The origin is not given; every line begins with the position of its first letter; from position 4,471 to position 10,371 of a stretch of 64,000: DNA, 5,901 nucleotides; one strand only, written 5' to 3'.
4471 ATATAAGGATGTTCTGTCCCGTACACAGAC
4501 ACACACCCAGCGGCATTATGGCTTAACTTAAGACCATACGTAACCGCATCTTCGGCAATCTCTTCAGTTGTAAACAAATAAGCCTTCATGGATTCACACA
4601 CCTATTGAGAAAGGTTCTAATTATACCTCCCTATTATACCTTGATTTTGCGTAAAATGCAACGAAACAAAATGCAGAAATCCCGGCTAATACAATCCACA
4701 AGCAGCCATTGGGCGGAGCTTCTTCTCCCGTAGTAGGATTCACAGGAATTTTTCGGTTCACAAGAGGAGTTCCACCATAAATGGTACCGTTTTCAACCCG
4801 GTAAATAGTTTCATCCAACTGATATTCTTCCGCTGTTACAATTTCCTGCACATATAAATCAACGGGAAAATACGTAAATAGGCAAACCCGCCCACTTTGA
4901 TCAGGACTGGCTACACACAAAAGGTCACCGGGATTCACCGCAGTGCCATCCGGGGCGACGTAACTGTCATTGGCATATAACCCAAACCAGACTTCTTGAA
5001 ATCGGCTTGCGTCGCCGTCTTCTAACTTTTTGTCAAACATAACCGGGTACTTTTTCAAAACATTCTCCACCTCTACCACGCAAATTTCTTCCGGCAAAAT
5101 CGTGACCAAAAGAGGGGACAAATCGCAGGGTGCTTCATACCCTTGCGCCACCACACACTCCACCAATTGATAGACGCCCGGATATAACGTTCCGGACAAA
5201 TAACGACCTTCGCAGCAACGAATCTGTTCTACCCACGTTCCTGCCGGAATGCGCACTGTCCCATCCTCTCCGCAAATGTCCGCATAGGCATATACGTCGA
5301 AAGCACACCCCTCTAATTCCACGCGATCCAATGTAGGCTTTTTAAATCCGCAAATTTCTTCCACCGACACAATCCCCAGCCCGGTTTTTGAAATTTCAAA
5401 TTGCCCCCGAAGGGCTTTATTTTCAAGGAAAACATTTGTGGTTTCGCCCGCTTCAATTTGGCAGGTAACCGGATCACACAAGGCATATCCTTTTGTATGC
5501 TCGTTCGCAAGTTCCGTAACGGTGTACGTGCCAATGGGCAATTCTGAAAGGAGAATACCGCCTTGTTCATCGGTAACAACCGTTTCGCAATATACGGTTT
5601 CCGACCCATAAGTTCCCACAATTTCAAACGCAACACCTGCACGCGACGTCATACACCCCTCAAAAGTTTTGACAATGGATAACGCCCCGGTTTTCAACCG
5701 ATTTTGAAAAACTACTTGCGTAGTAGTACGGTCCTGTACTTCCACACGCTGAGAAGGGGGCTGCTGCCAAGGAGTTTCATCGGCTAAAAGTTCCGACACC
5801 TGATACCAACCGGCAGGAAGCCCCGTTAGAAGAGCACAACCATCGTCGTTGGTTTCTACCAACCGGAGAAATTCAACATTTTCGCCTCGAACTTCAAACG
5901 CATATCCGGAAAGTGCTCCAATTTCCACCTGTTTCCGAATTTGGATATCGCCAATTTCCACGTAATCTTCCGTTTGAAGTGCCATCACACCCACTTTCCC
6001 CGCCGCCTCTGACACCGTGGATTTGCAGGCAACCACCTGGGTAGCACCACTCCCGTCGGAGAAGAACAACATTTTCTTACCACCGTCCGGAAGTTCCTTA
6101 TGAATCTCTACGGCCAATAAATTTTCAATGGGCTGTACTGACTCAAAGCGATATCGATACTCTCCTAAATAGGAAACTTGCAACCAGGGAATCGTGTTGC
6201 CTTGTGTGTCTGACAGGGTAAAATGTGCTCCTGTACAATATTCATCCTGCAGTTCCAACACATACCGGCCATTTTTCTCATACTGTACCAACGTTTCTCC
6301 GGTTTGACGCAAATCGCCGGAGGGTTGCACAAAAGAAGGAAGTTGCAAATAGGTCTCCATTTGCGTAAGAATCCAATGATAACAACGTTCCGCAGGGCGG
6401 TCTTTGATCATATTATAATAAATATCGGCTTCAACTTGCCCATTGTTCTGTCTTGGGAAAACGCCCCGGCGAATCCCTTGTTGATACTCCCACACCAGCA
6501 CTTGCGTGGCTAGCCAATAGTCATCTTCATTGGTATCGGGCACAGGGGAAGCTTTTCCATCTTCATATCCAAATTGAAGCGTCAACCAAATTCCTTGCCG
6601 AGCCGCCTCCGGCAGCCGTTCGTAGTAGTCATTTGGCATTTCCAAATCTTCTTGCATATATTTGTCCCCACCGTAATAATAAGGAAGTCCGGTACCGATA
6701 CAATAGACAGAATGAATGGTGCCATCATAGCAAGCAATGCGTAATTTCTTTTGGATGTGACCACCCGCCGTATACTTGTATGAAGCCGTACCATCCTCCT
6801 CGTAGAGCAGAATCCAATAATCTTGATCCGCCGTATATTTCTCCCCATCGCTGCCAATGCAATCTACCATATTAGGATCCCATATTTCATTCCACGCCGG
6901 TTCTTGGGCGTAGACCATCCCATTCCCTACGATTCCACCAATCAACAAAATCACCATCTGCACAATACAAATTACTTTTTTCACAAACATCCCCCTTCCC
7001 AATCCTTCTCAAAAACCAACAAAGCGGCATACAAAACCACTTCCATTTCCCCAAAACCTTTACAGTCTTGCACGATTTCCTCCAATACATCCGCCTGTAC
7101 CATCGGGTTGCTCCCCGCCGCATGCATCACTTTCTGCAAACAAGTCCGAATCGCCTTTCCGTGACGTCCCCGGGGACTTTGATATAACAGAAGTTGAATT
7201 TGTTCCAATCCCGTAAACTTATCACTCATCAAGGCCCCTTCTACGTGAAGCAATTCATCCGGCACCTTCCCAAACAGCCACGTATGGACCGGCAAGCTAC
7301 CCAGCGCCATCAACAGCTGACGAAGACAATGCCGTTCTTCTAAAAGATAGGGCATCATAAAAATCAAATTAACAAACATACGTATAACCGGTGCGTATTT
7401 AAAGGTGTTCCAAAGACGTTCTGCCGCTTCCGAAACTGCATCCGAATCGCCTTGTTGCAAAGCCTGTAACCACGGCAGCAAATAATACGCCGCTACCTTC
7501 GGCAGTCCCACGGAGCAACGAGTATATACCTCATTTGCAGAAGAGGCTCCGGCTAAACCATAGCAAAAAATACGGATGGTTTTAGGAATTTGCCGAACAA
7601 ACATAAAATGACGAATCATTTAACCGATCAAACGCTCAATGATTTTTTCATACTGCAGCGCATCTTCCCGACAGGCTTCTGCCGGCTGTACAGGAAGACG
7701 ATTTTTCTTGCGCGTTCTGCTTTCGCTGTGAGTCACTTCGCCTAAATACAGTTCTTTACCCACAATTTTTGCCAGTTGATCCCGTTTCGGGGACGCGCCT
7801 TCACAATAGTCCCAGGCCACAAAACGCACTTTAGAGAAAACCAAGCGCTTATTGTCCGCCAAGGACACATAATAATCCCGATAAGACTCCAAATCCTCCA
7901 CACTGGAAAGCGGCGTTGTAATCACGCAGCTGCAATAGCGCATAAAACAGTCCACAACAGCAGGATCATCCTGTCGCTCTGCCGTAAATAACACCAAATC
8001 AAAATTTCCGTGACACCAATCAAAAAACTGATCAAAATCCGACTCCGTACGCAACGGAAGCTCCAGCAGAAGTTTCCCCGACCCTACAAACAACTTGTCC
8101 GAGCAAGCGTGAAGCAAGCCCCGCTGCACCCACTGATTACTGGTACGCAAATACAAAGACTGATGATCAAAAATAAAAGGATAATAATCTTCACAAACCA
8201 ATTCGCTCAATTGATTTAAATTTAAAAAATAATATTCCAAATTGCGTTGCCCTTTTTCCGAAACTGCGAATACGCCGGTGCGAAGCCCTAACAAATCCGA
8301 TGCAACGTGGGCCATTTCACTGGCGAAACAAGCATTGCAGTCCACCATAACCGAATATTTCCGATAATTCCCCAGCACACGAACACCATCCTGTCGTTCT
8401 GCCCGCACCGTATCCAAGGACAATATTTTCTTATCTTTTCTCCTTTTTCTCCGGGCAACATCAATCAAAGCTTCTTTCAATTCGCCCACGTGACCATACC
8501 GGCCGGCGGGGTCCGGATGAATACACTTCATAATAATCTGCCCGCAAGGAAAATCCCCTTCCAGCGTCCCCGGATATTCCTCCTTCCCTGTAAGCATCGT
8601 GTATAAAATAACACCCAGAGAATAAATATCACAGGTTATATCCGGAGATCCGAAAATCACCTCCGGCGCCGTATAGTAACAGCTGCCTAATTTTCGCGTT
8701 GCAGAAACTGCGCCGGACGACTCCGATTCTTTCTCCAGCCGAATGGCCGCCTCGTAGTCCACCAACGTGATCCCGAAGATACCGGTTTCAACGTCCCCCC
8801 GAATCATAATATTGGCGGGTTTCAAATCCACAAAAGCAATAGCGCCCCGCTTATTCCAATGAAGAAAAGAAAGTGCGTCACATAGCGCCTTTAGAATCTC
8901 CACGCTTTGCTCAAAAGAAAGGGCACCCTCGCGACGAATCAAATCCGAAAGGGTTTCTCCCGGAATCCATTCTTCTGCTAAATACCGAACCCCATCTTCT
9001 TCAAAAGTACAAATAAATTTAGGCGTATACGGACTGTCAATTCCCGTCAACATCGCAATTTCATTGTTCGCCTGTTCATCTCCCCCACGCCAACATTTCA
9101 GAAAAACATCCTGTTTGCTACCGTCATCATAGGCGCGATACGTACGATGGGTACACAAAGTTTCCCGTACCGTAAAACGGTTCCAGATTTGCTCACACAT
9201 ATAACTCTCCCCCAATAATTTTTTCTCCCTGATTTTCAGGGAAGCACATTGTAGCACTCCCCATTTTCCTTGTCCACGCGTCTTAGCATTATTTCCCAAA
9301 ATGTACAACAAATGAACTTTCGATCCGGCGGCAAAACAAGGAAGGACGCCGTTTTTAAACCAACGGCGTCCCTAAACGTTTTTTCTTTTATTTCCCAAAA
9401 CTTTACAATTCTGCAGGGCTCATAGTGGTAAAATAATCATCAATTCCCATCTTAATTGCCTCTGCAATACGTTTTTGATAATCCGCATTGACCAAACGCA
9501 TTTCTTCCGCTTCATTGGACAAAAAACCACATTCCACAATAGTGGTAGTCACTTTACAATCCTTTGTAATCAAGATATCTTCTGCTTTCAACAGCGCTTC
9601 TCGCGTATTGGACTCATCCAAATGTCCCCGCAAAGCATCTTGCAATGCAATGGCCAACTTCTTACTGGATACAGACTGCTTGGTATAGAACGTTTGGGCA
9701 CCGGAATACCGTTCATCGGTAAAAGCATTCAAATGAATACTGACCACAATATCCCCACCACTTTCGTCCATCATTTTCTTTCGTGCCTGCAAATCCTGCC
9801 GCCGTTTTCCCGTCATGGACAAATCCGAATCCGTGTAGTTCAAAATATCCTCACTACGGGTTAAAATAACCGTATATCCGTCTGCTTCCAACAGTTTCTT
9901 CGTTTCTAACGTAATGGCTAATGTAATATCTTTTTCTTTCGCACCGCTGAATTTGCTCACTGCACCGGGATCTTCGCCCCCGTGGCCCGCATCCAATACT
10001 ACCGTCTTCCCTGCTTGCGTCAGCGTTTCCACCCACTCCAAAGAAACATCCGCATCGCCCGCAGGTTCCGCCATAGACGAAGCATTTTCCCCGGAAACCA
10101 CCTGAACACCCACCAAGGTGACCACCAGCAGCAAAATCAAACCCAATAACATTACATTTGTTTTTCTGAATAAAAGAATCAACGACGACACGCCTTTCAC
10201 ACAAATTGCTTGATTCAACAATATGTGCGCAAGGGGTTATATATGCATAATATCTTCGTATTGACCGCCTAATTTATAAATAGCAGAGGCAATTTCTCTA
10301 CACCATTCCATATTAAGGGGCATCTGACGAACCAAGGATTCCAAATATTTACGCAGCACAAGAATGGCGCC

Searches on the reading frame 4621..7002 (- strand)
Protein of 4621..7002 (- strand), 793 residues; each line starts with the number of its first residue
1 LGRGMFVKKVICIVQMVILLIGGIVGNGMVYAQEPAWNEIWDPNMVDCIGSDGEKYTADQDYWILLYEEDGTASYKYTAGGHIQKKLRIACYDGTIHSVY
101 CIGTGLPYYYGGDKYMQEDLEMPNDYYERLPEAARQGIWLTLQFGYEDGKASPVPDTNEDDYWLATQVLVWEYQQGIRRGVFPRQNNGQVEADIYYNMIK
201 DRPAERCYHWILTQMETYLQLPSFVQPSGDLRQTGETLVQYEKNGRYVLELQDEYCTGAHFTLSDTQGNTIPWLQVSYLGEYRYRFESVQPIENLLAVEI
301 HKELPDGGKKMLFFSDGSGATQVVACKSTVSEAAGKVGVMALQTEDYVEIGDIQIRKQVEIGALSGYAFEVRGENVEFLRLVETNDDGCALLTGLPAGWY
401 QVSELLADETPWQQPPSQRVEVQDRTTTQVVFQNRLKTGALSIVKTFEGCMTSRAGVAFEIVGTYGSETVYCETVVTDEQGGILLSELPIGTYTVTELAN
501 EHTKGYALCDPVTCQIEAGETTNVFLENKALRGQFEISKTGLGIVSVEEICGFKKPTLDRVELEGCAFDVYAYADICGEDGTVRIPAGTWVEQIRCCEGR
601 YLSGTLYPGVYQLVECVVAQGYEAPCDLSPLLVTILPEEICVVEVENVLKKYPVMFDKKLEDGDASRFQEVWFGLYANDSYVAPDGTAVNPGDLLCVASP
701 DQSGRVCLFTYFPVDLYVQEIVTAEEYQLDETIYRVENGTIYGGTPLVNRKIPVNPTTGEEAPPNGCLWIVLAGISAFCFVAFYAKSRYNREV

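Call 49: search_protein_families(library=pfam, proteins=[window:4621-7002:-], max_evalue=0.00001)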
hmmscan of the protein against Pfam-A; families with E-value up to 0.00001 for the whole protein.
window:4621-7002:- (793 aa): 2 families
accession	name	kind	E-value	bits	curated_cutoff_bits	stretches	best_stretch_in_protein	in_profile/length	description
PF17802.7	SpaA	-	6.5e-22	77.9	23.1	1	455-528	17-89/91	Prealbumin-like fold domain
PF08341.16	TED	-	8.7e-11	42.6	22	1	99-216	2-101/102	Thioester domain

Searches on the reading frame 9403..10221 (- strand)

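Call 49: search_protein_families(library=pfam, proteins=[window:9403-10221:-], max_evalue=0.00001)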
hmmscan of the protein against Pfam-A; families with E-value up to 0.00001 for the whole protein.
window:9403-10221:- (272 aa): 1 family
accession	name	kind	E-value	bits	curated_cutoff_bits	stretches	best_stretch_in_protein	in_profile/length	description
PF01520.23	Amidase_3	-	3.2e-43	148.2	27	1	74-261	1-173/174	N-acetylmuramoyl-L-alanine amidase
